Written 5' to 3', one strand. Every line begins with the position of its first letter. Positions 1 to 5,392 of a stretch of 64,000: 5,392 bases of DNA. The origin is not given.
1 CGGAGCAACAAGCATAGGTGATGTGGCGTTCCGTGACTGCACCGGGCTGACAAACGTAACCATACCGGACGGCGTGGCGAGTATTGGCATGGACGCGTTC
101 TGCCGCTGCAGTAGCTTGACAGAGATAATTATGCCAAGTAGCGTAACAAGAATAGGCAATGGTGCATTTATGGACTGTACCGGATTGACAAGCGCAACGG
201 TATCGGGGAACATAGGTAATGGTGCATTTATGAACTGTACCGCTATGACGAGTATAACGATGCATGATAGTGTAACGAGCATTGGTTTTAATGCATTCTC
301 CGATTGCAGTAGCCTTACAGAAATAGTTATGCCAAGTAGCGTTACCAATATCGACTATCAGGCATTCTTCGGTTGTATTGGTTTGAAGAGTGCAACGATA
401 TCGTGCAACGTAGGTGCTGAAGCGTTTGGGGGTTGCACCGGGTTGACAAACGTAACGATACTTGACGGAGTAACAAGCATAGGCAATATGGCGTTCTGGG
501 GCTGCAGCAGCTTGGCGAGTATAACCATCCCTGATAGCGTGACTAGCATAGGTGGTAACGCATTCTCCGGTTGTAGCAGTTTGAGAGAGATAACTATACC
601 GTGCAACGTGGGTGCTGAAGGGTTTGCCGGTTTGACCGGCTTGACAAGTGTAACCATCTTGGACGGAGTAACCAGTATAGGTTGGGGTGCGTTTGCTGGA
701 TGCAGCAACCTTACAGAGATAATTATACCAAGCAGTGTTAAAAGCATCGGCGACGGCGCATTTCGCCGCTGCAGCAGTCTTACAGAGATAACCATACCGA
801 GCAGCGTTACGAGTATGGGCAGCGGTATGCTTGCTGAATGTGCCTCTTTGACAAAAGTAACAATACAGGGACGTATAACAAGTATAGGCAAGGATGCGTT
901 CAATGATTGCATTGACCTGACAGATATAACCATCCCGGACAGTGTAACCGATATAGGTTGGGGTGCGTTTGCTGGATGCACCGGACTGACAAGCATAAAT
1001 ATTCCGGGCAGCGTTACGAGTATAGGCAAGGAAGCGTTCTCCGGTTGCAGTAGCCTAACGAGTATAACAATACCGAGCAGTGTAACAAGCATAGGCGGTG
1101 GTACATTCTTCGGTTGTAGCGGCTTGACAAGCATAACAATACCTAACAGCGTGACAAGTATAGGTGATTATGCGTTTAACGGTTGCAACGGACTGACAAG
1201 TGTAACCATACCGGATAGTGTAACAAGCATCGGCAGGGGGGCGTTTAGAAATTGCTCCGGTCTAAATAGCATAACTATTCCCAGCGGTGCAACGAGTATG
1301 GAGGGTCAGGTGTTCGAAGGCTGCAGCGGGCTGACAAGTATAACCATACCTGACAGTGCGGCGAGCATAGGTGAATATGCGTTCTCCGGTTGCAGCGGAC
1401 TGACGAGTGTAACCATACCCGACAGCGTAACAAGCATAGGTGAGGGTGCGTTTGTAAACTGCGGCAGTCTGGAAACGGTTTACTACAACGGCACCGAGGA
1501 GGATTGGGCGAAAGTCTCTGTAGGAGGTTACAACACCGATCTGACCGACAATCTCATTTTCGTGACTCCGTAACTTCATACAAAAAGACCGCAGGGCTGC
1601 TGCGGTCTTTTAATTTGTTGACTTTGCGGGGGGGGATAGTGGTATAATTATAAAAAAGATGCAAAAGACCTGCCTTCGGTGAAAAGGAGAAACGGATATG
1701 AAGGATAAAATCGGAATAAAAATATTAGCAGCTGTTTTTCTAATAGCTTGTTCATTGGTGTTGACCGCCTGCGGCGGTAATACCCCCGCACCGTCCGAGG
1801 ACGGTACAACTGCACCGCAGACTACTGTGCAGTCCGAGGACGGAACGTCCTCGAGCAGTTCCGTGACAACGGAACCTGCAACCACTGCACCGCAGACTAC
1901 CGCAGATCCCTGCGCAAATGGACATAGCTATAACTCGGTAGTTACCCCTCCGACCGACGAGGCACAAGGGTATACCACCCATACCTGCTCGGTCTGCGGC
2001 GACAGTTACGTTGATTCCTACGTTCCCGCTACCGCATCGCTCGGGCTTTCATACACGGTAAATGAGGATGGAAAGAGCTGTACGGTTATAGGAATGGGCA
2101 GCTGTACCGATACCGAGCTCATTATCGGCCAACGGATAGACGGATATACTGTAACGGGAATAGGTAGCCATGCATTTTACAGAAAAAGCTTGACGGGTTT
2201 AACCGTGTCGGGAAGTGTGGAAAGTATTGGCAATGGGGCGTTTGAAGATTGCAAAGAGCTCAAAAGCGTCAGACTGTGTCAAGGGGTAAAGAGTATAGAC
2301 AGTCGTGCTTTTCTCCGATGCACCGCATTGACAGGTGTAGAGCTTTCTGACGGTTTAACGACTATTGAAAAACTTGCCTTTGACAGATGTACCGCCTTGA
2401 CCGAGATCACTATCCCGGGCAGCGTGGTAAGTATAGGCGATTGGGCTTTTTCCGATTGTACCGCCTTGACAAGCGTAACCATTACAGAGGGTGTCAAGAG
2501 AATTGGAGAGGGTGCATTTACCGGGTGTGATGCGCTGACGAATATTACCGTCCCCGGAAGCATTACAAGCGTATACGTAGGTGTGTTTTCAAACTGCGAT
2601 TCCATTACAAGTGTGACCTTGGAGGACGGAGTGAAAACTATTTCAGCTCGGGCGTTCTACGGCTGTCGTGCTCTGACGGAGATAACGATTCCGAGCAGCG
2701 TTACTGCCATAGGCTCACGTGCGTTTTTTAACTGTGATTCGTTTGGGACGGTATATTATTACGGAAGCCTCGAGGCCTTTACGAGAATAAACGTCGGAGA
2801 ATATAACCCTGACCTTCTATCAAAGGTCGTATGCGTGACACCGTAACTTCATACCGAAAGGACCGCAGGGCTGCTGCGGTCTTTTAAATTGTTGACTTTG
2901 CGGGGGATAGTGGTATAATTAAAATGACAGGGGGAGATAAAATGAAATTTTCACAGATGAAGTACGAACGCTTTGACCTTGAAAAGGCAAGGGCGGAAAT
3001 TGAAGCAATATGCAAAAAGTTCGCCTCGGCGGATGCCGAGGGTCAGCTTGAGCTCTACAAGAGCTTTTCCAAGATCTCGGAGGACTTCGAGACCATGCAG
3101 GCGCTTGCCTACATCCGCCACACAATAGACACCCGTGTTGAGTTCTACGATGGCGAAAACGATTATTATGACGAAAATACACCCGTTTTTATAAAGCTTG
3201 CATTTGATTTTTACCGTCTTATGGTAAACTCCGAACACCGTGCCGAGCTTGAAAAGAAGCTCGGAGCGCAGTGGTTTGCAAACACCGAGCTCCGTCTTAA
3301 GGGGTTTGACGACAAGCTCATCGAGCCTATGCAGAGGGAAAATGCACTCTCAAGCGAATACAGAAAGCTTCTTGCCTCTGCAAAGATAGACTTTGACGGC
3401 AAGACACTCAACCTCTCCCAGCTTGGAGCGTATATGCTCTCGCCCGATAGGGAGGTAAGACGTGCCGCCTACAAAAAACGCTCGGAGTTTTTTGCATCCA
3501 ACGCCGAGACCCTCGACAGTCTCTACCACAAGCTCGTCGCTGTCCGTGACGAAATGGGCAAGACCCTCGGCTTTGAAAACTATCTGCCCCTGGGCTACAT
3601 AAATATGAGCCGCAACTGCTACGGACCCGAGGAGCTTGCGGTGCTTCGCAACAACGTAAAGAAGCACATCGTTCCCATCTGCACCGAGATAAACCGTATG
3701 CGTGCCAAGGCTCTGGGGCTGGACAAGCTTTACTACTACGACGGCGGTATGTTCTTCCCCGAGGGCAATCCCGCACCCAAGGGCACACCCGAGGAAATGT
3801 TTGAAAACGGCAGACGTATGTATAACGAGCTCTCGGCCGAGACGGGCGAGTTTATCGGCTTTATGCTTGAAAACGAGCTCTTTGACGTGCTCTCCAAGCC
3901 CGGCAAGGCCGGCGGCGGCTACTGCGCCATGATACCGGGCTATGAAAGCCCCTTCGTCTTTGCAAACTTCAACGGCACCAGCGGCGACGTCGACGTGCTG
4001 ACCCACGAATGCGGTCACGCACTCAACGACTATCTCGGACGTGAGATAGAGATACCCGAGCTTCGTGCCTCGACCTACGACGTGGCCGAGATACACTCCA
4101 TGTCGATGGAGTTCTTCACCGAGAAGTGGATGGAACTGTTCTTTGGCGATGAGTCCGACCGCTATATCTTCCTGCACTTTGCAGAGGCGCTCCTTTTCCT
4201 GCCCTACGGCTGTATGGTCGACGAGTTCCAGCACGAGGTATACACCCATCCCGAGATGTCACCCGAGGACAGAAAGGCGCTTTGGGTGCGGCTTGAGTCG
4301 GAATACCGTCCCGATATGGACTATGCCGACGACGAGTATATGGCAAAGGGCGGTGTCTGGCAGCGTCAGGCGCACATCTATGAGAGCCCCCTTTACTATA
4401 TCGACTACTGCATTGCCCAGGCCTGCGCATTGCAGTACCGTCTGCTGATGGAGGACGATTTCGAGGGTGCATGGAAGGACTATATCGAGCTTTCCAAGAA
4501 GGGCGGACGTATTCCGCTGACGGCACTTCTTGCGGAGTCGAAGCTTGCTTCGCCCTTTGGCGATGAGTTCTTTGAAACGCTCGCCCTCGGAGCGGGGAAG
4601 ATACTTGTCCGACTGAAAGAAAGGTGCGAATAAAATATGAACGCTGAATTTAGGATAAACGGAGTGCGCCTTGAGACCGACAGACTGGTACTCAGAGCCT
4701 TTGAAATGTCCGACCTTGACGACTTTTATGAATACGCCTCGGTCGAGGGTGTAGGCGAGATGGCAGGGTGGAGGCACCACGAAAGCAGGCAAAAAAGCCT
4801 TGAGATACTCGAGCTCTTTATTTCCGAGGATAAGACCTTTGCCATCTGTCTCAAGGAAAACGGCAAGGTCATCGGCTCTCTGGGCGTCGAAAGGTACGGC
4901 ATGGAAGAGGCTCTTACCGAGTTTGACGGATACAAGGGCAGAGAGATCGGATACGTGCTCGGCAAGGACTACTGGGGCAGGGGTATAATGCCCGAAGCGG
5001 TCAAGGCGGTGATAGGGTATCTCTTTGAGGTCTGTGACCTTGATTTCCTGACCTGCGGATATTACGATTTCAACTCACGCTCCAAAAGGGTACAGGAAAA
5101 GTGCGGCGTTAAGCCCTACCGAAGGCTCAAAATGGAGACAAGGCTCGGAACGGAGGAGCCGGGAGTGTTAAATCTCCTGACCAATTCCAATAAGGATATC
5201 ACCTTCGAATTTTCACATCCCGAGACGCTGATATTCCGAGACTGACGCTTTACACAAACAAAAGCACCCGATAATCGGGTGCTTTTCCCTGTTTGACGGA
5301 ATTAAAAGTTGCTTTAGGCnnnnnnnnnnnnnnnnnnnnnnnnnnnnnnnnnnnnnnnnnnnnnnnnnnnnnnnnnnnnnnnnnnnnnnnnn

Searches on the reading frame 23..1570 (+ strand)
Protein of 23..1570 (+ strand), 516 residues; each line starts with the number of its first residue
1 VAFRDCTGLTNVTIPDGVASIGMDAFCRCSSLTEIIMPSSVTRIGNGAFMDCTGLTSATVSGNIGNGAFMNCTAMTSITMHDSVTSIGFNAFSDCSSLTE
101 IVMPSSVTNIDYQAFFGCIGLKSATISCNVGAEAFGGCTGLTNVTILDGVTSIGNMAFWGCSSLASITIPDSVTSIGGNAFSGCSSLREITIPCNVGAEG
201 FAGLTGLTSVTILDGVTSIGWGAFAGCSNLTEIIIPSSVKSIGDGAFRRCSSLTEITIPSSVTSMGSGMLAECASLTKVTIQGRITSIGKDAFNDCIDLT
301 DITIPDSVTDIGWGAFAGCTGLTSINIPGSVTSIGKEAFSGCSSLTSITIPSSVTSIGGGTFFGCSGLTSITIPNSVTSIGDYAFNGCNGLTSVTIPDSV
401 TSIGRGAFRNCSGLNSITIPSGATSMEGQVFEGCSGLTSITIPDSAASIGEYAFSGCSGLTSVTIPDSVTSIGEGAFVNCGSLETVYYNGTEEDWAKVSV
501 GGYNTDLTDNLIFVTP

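Call 53: search_protein_families(library=pfam, proteins=[window:23-1570:+])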
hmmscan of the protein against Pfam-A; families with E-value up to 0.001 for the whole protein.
window:23-1570:+ (516 aa): 2 families
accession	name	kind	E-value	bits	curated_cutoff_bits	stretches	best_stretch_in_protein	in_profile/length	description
PF13306.12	LRR_5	-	1.9e-156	513.1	27.7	6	286-411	1-123/127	BspA type Leucine rich repeat region (6 copies)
PF13855.12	LRR_8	-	4.6e-28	97.2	27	0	308-350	13-56/61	Leucine rich repeat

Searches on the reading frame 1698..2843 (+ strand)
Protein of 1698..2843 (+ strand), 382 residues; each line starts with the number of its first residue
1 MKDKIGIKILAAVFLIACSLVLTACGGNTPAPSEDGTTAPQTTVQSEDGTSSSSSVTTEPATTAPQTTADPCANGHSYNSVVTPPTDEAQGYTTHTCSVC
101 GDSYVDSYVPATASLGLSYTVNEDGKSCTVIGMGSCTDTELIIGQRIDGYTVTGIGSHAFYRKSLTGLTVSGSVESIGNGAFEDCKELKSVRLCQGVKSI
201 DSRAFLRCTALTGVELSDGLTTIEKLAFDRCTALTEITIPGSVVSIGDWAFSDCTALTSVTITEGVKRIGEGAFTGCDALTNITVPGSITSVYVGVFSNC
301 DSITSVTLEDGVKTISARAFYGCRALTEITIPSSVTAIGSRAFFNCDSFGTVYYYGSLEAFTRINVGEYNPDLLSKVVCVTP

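Call 53: search_protein_families(library=pfam, proteins=[window:1698-2843:+])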
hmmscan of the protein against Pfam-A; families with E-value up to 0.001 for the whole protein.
window:1698-2843:+ (382 aa): 2 families
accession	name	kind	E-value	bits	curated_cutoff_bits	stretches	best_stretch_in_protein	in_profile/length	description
PF13306.12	LRR_5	-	5.4e-65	217.5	27.7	2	154-277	2-123/127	BspA type Leucine rich repeat region (6 copies)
PF13855.12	LRR_8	-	5.9e-08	32.8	27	0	197-240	13-57/61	Leucine rich repeat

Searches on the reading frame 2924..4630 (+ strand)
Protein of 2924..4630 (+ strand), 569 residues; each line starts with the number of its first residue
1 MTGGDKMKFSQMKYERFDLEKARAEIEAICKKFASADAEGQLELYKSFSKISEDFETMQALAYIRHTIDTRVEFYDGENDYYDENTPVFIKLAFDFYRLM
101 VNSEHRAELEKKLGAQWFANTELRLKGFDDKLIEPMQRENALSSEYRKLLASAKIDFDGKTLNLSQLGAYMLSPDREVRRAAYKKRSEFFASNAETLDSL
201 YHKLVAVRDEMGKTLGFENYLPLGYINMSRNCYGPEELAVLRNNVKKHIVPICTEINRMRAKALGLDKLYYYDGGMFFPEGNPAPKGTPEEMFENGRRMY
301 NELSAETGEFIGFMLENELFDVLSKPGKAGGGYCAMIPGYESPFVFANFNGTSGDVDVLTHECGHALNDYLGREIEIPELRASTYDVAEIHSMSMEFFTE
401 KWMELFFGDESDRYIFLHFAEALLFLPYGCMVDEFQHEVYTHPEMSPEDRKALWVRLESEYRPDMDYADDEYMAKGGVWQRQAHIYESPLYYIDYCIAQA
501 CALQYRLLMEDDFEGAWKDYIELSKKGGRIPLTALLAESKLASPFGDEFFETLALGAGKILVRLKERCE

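Call 53: search_protein_families(library=pfam, proteins=[window:2924-4630:+])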
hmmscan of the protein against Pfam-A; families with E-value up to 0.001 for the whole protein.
window:2924-4630:+ (569 aa): 1 family
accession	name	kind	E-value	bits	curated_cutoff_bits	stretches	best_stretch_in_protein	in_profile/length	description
PF01432.26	Peptidase_M3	-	3.2e-31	109.6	27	2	315-553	184-455/457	Peptidase family M3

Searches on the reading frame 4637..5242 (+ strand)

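Call 53: search_protein_families(library=pfam, proteins=[window:4637-5242:+])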
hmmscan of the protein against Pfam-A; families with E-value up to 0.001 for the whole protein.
window:4637-5242:+ (202 aa): 2 families
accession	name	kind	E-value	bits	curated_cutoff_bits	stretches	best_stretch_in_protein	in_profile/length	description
PF13302.13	Acetyltransf_3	-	1.1e-24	88.1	25.4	1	16-158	1-137/138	Acetyltransferase (GNAT) domain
PF00583.31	Acetyltransf_1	-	3.7e-08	34.1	20.7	1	52-157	23-115/116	Acetyltransferase (GNAT) family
